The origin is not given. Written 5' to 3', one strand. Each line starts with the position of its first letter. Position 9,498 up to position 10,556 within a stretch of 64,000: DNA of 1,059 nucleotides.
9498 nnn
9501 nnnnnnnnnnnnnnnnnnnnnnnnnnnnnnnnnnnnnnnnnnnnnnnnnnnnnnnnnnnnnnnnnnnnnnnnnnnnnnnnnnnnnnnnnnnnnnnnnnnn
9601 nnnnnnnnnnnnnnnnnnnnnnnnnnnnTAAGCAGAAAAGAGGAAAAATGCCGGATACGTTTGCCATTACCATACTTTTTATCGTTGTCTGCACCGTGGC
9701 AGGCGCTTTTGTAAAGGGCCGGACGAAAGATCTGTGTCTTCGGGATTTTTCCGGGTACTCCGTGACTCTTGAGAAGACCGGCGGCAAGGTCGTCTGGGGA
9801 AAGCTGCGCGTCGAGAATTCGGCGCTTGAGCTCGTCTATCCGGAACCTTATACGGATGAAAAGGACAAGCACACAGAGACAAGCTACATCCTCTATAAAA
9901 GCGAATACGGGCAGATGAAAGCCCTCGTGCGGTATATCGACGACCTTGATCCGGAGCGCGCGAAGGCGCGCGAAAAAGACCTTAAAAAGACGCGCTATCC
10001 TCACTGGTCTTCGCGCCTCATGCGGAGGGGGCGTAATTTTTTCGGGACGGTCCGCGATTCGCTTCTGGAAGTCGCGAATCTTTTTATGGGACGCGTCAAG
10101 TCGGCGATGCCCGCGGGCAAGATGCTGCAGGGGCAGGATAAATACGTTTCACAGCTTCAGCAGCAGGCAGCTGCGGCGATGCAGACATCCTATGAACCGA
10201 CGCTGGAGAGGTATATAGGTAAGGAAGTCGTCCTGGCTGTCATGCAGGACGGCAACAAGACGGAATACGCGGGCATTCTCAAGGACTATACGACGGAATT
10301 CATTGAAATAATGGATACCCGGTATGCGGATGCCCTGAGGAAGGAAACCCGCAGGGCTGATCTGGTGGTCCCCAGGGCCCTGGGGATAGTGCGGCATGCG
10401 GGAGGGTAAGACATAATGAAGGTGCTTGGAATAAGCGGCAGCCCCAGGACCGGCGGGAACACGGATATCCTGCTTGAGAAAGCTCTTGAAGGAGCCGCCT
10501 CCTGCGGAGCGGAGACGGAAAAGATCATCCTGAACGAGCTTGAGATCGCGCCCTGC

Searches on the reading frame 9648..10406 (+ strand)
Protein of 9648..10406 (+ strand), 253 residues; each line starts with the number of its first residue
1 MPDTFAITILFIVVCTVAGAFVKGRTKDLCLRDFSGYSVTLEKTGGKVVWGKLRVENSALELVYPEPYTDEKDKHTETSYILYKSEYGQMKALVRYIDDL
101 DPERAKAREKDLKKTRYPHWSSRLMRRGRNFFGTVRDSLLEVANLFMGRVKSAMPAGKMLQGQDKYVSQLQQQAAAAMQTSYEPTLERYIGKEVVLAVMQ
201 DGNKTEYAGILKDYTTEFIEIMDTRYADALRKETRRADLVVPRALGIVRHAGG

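Call 52: search_protein_families(library=pfam, proteins=[window:9648-10406:+], max_evalue=0.00001)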
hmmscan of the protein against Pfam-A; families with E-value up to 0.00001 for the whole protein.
window:9648-10406:+ (253 aa): 0 families

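Call 74: search_protein_families(library=pfam, proteins=[window:9648-10406:+], max_evalue=1)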
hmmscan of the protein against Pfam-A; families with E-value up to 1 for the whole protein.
window:9648-10406:+ (253 aa): 1 family
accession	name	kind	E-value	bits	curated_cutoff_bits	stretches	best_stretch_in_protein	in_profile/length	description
PF04711.18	ApoA-II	-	0.0097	16.8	27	1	5-47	4-47/99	Apolipoprotein A-II (ApoA-II)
